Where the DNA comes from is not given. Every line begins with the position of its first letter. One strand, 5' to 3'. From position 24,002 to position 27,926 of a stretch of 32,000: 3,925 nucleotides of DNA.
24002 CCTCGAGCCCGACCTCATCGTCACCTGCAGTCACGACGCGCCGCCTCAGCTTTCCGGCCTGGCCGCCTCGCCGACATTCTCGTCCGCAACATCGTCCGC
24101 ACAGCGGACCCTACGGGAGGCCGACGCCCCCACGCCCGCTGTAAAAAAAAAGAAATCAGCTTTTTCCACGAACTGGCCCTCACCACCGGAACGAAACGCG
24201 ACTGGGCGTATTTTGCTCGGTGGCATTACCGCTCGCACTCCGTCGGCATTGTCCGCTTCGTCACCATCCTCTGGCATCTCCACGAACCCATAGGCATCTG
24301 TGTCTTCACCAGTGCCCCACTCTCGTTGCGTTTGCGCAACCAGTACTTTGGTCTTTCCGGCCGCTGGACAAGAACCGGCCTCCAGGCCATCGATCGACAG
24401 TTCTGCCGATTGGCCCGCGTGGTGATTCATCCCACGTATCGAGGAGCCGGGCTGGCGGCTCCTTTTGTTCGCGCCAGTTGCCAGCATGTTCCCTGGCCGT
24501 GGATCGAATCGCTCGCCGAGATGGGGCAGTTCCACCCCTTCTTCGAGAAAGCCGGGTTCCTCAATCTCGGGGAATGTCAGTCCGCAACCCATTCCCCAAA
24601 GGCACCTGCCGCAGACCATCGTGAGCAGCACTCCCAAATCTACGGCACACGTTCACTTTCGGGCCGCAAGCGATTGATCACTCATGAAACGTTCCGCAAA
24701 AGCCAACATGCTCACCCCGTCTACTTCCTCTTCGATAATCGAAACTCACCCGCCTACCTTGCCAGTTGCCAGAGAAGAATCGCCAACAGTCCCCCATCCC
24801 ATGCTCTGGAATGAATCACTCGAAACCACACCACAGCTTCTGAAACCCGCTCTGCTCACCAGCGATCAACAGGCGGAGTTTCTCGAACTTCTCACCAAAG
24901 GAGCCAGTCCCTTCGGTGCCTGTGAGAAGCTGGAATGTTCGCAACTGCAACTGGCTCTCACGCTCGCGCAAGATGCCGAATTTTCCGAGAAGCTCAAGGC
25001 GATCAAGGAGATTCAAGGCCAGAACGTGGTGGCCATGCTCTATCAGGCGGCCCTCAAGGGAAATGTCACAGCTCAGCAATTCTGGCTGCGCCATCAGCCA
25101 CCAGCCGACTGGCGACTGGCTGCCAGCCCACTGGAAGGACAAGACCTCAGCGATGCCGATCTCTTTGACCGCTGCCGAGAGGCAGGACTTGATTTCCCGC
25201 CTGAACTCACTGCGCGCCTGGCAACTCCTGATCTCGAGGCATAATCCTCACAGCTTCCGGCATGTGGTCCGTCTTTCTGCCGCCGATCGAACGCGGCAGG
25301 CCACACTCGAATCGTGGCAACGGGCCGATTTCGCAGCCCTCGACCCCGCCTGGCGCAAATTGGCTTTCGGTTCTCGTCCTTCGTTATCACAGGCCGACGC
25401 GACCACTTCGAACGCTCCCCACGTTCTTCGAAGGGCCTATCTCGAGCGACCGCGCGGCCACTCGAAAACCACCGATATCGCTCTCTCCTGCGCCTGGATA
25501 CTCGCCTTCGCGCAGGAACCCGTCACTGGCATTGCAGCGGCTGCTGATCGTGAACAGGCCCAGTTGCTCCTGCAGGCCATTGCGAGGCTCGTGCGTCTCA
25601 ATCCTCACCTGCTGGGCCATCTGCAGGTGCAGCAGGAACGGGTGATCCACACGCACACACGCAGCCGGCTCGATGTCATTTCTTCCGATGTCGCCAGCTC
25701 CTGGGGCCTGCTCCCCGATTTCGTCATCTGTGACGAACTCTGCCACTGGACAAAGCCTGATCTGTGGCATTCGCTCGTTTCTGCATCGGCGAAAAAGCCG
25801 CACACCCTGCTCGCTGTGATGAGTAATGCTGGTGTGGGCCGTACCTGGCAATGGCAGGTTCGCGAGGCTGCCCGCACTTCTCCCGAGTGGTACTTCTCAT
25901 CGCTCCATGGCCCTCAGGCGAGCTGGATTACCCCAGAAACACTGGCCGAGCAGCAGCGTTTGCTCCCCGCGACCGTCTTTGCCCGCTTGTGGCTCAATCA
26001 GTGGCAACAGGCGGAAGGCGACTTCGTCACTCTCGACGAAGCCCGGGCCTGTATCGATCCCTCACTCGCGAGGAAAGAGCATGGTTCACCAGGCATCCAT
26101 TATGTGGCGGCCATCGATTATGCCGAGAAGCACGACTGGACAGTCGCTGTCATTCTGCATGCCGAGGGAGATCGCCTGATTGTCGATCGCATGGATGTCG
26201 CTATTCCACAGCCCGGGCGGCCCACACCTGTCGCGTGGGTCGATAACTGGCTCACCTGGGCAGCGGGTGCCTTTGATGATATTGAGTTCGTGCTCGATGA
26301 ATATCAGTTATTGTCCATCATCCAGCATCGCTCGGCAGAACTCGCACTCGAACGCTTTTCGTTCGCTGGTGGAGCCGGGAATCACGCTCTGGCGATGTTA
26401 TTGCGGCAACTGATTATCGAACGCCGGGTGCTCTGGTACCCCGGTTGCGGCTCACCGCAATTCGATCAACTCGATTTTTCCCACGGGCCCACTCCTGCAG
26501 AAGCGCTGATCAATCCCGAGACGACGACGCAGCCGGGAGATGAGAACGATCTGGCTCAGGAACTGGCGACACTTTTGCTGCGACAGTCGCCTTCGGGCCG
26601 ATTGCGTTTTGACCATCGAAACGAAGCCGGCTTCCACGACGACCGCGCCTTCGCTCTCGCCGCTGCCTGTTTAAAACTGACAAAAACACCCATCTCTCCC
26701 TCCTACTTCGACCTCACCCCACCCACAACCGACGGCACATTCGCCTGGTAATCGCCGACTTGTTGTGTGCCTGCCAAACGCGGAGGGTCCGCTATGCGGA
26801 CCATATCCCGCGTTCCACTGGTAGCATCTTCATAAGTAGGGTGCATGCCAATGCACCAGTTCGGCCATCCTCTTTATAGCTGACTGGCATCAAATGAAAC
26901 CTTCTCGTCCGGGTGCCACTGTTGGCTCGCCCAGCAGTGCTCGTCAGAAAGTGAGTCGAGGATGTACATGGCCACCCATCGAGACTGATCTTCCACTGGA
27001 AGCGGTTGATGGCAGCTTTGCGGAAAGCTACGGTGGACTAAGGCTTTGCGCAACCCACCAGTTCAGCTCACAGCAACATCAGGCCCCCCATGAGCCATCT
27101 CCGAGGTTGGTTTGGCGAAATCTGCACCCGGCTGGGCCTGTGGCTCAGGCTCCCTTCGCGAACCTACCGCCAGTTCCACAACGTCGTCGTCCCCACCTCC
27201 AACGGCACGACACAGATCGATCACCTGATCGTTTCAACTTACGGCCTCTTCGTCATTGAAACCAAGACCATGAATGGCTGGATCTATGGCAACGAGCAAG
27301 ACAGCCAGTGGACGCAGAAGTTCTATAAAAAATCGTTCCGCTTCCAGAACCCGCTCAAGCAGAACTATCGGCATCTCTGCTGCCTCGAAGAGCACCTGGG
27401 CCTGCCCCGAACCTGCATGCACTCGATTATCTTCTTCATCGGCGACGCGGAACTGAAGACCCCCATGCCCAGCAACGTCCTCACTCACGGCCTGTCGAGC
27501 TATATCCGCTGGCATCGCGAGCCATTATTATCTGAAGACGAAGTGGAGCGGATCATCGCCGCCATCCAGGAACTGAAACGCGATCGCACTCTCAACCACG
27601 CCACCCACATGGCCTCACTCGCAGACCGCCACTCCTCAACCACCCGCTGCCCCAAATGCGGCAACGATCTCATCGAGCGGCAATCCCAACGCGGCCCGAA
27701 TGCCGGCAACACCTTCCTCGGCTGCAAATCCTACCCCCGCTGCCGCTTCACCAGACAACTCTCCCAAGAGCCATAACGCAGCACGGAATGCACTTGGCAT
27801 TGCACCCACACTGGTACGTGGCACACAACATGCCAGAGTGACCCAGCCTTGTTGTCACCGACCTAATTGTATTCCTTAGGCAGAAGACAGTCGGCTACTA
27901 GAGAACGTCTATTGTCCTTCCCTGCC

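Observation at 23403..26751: Tightly overlapping ATPase/GNAT-terS-terL operon with no portal, capsid or tail genes nearby: an orphan or domesticated DNA-packaging-like module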

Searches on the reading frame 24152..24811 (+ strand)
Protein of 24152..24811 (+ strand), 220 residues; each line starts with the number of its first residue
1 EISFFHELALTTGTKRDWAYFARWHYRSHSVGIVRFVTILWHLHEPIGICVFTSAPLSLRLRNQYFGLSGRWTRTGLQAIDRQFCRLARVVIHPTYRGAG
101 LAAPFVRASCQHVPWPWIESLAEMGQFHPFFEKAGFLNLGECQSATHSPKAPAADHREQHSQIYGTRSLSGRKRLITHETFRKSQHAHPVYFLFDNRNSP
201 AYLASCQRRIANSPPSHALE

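Call 37: search_solved_structures(query=A3, max_evalue=10, show_alignments=2)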
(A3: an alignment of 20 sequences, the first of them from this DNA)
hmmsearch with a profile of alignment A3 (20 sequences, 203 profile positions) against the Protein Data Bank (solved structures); distinct sequences matched with E-value up to 10: 5.
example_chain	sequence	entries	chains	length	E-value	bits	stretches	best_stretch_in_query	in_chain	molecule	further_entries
3fb3_A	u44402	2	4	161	0.00023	24.2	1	83-136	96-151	N-acetyltransferase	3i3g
1xeb_A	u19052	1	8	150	0.013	18.4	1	84-140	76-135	hypothetical protein PA0115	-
5jph_A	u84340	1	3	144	0.081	15.9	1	74-137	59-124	Acetyltransferase SACOL1063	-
5jq4_A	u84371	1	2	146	0.082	15.8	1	74-138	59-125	Acetyltransferase SACOL1063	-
3ec4_A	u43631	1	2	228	0.27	14.2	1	82-136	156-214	Putative Acetyltransferase from the GNAT family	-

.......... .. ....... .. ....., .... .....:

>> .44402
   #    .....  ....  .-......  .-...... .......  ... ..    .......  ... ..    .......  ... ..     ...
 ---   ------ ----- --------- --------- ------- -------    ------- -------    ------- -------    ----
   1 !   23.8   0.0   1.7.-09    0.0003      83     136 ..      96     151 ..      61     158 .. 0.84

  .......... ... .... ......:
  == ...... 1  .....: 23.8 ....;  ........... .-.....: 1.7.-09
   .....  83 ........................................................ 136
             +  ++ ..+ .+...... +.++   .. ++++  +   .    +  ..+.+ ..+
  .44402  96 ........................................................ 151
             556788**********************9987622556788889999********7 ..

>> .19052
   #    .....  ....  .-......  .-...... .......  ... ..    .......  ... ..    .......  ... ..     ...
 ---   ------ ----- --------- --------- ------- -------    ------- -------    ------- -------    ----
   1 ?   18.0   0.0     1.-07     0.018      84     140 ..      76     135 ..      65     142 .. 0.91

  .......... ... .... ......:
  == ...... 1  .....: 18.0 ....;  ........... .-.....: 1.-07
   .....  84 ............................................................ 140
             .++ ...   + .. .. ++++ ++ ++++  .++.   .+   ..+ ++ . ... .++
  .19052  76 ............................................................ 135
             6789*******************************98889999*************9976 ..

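Call 38: search_protein_families(library=pfam, alignment_id=A3, max_evalue=10)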
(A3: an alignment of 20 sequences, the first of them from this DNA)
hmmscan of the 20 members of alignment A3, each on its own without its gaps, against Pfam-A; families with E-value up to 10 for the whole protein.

A. member 1, seq(220 aa): 2 families
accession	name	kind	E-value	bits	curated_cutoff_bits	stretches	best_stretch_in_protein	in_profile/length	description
PF13508.13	Acetyltransf_7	-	0.013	16.3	27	1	81-136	24-82/84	Acetyltransferase (GNAT) domain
PF13673.13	Acetyltransf_10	-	0.063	13.7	23.6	1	76-145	44-116/128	Acetyltransferase (GNAT) domain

B. families by the number of members that match (of 20 scanned): 10 families
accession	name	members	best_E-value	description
PF13508.13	Acetyltransf_7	20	7.3e-06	Acetyltransferase (GNAT) domain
PF13673.13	Acetyltransf_10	19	1.3e-05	Acetyltransferase (GNAT) domain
PF00583.31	Acetyltransf_1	19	2.8e-05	Acetyltransferase (GNAT) family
PF14236.12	DruA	9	0.00013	Druantia protein DruA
PF13444.12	Acetyltransf_5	8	0.0093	Acetyltransferase (GNAT) domain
PF14542.12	Acetyltransf_CG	6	0.0051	GCN5-related N-acetyl-transferase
PF09400.15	DUF2002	4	0.012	Protein of unknown function (DUF2002)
PF13527.13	Acetyltransf_9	1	0.065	Acetyltransferase (GNAT) domain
PF21102.3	DprA_N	1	0.14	DprA-like N-terminal HHH domain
PF08445.16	FR47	1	0.15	FR47-like protein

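Call 84: predict_structure(alignment_id=A7)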
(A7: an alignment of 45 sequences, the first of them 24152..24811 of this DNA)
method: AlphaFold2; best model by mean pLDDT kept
length: 220 residues; sequences in the alignment: 45
mean_pLDDT: 88.4   pTM: 0.83
mean pLDDT of the five models: 88.4, 86.6, 85.5, 85.5, 84.2
residues with pLDDT >= 90: 133; 70-90: 70; 50-70: 16; < 50: 1
segments of 3 or more residues with pLDDT < 50: none
pLDDT, mean of each block of 10 residues (from residue 1): 92 97 88 96 98 88 89 91 95 94 97 97 80 95 70 72 75 83 84 96 93 74
secondary structure, 60 per line:
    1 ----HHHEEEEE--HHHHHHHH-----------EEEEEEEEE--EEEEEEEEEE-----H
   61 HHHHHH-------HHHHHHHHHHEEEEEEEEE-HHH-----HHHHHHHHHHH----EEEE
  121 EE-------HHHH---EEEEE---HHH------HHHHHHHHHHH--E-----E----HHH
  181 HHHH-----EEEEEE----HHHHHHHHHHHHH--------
elements in order: E8-12 H15-22 E34-42 E45-54 H60-66 H74-83 E84-92 H102-112 E117-122 H130-133 E137-141 H154-164 H178-184 E190-195 H200-212

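Call 86: fold_search(model_id=the predicted structure, library=pdb)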
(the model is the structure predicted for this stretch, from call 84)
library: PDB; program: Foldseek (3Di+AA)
matches with E <= 10: 717; with E <= 0.001: 67
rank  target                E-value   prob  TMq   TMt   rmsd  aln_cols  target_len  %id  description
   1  2zpa_A                1.2e-05  1.00  0.47  0.18   9.3       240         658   11  Crystal Structure of tRNA(Met) Cytidine Acetyltransferase (released 2009-04-07)
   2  8bv8_B                1.3e-05  1.00  0.39  0.42   5.3       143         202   15  Crystal structure of the phage Mu protein Mom inactive mutant S124A (released 2023-12-20)
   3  2zpa_B                2.6e-05  1.00  0.47  0.18   8.4       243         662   12  Crystal Structure of tRNA(Met) Cytidine Acetyltransferase (released 2009-04-07)
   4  8bv8_A                7.1e-05  1.00  0.41  0.41   8.5       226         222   13  Crystal structure of the phage Mu protein Mom inactive mutant S124A (released 2023-12-20)
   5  9aym_A                8.0e-05  1.00  0.51  0.16   9.0       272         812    9  Cryo-EM Structure of E.coli produced recombinant N-acetyltransferase 10 (NAT10) in complex with cytidine-acetone-CoA b (released 2024-09-11)
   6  1y9k_B                1.3e-04  1.00  0.40  0.55   9.5       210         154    8  IAA acetyltransferase from Bacillus cereus ATCC 14579 (released 2005-02-01)
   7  5jpq_i                1.3e-04  1.00  0.48  0.18   9.2       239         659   12  Cryo-EM structure of the 90S pre-ribosome (released 2016-07-27)
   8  6d72_C                1.5e-04  1.00  0.45  0.55   7.0       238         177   10  Crystal structure of spermidine/spermine N-acetyltransferase SpeG from Yersinia pestis in complex with calcium ions. (released 2018-05-16)
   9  5yag_A                1.6e-04  1.00  0.43  0.44   9.2       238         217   10  Crystal structure of mosquito arylalkylamine N-Acetyltransferase like 5b/spermine N-Acetyltransferase (released 2018-02-28)
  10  6d72_B                1.8e-04  1.00  0.46  0.57   7.0       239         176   10  Crystal structure of spermidine/spermine N-acetyltransferase SpeG from Yersinia pestis in complex with calcium ions. (released 2018-05-16)
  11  8iym_B                1.9e-04  1.00  0.42  0.58   6.3       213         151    9  Crystal structure of a protein acetyltransferase, HP0935 (released 2024-04-10)
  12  7civ                  2.6e-04  1.00  0.37  0.37   9.2       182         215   11  Crystal Structure of Agmatine N-Acetyltransferase mutant S171A in complex with Ac-CoA (released 2021-08-18)
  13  9b0e_A                2.7e-04  1.00  0.47  0.15  10.5       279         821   10  Cryo-EM Structure of E.coli produced recombinant N-acetyltransferase 10 (NAT10) in complex with cytidine-amide-CoA bis (released 2024-09-11)
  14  9b0i_A                2.9e-04  1.00  0.49  0.15   9.8       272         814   10  Cryo-EM Structure of Sf9 produced recombinant N-acetyltransferase 10 (NAT10) in complex with cytidine-amide-CoA bisubs (released 2024-09-11)
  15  5jtf_B                3.1e-04  1.00  0.43  0.53   5.7       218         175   10  Crystal structure of ArsN N-acetyltransferase from Pseudomonas putida KT2440 (released 2017-05-17)
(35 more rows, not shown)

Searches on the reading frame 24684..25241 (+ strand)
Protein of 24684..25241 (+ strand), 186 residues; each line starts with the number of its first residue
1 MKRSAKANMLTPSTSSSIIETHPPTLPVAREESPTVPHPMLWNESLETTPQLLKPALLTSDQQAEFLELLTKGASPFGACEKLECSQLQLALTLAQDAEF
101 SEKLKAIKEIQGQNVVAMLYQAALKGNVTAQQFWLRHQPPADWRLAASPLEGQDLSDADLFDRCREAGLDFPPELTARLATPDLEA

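Call 6: search_protein_families(library=pfam, max_evalue=0.01, proteins=[window:24684-25241:+])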
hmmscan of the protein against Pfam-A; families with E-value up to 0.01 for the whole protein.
seq(186 aa): 0 families

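Call 7: search_protein_families(library=padloc, max_evalue=0.01, proteins=[window:24684-25241:+])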
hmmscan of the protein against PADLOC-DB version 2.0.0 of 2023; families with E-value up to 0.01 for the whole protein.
seq(186 aa): 0 families

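Call 8: search_protein_families(library=phrogs, max_evalue=0.01, proteins=[window:24684-25241:+])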
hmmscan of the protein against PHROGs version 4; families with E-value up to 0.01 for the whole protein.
seq(186 aa): 1 family
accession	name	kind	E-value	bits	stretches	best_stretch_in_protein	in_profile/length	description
phrog_309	-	head and packaging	1.6e-07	32.7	1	97-144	180-251/319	terminase small subunit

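Call 9: search_protein_families(library=ncbifam, max_evalue=0.01, proteins=[window:24684-25241:+])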
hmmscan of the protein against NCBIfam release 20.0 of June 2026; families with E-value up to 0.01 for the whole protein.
seq(186 aa): 0 families

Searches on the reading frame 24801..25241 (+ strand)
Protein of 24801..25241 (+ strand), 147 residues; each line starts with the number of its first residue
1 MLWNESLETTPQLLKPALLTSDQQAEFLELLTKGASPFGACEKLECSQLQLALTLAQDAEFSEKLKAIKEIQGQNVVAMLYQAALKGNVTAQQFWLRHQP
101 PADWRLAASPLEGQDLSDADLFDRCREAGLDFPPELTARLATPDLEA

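Call 91: search_protein_families(library=pfam, max_evalue=1, proteins=[window:24801-25241:+])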
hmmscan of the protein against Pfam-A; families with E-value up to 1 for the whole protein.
window:24801-25241:+ (147 aa): 2 families
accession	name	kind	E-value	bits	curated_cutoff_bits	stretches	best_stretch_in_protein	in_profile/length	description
PF25246.1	Nodulin_N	-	0.095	11.6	27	1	39-91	211-262/518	Nodulin N-terminal domain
PF18932.5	DUF5681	-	0.12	13.3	27.5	1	51-97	24-70/77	Family of unknown function (DUF5681)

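Call 94: search_protein_families(library=phrogs, alignment_id=A8, max_evalue=0.01)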
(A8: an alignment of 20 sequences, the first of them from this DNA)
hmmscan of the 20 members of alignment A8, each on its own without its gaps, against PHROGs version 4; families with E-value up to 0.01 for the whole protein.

A. member 1, seq(147 aa): 1 family
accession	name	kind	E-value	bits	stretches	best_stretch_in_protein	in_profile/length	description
phrog_309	-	head and packaging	1.1e-07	33.2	1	58-105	180-251/319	terminase small subunit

B. families by the number of members that match (of 20 scanned): 8 families
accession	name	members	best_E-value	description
phrog_309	-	8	1.1e-07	terminase small subunit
phrog_4044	-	7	2.1e-06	terminase small subunit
phrog_4102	-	2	4.4e-06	terminase small subunit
phrog_3281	-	1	0.0014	endonuclease VII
phrog_24579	-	1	0.0015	terminase small subunit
phrog_30353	-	1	0.0019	-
phrog_12540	-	1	0.0036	-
phrog_664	-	1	0.0096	DNA binding protein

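Call 95: search_solved_structures(query=A8, max_evalue=1)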
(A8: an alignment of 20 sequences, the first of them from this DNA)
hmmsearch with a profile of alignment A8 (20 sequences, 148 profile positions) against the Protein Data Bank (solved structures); distinct sequences matched with E-value up to 1: 1.
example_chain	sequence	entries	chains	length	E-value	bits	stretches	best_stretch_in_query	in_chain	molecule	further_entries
8v0e_A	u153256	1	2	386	0.12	15.4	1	70-139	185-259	E3 ubiquitin-protein ligase MIB1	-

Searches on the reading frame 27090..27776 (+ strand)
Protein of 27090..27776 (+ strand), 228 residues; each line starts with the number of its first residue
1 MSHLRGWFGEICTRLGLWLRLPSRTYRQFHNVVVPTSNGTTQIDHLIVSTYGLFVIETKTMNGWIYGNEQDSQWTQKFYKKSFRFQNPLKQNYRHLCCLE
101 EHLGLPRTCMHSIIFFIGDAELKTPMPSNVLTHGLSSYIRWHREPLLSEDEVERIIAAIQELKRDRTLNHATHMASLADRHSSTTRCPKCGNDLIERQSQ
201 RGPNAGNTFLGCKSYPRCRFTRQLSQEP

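Call 6: search_protein_families(library=pfam, max_evalue=0.01, proteins=[window:27090-27776:+])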
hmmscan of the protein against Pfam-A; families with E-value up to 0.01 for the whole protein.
window:27090-27776:+ (228 aa): 3 families
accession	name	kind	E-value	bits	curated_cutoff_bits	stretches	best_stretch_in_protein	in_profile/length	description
PF08378.17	NERD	-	1.1e-30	106.8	22.1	1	6-116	2-110/111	Nuclease-related domain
PF01396.24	Zn_ribbon_Top1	-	3.9e-13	49.4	32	1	186-226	3-38/39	Topoisomerase DNA binding C4 zinc finger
PF23451.1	Zn_ribbon_PaaD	-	0.00045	20.2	27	1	178-214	8-44/53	PaaD zinc beta ribbon domain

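Call 7: search_protein_families(library=padloc, max_evalue=0.01, proteins=[window:27090-27776:+])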
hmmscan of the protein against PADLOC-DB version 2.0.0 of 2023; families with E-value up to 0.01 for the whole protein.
window:27090-27776:+ (228 aa): 1 family
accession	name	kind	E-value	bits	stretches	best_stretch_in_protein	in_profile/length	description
PDLC02512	PglW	-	8e-07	25.3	1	26-94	34-101/1403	PglW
